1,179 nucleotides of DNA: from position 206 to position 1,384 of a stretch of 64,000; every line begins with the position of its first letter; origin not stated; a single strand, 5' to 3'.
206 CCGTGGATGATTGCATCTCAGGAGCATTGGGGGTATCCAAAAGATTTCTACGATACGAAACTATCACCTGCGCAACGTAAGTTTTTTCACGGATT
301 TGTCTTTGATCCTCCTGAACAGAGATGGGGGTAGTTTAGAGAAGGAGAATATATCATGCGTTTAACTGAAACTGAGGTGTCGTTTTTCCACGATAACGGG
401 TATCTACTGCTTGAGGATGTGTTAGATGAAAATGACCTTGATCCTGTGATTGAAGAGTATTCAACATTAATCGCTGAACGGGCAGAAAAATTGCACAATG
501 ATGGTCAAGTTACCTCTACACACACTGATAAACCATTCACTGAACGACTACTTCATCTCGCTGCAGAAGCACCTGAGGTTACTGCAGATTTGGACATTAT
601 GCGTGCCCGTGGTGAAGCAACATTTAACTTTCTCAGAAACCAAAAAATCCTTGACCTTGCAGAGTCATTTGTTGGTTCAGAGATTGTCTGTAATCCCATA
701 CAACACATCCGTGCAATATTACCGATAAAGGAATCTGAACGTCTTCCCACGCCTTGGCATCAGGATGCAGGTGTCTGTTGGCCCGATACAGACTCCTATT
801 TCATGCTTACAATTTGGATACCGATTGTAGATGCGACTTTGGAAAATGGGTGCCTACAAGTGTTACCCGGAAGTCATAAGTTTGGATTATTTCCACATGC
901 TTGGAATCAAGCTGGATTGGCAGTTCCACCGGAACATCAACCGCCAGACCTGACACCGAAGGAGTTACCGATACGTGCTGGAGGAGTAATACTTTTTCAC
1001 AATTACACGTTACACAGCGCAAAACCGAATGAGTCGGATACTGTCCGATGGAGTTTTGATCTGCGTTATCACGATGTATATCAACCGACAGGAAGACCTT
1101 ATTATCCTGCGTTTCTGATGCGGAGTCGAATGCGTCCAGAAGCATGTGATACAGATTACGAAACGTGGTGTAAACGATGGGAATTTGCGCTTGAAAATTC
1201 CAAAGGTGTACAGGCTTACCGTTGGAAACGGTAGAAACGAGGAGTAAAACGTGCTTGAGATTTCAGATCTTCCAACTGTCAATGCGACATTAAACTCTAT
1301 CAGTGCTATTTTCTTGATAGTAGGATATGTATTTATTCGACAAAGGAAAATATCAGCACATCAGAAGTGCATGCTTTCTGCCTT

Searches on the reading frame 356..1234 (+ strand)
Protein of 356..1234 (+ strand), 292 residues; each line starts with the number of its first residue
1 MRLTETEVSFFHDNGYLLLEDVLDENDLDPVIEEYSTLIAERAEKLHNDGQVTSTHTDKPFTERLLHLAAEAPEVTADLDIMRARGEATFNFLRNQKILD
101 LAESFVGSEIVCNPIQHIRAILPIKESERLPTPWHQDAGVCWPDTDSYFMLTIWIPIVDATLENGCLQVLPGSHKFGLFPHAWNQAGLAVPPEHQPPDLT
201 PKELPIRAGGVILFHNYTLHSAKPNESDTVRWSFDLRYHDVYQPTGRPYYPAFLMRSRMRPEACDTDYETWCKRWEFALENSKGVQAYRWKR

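Call 71: search_protein_families(library=pfam, proteins=[window:356-1234:+], max_evalue=0.001)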
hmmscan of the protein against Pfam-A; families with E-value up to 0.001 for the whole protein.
window:356-1234:+ (292 aa): 1 family
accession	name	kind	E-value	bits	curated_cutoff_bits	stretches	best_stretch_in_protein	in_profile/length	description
PF05721.19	PhyH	-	1.8e-27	97.4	22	1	11-231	1-211/213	Phytanoyl-CoA dioxygenase (PhyH)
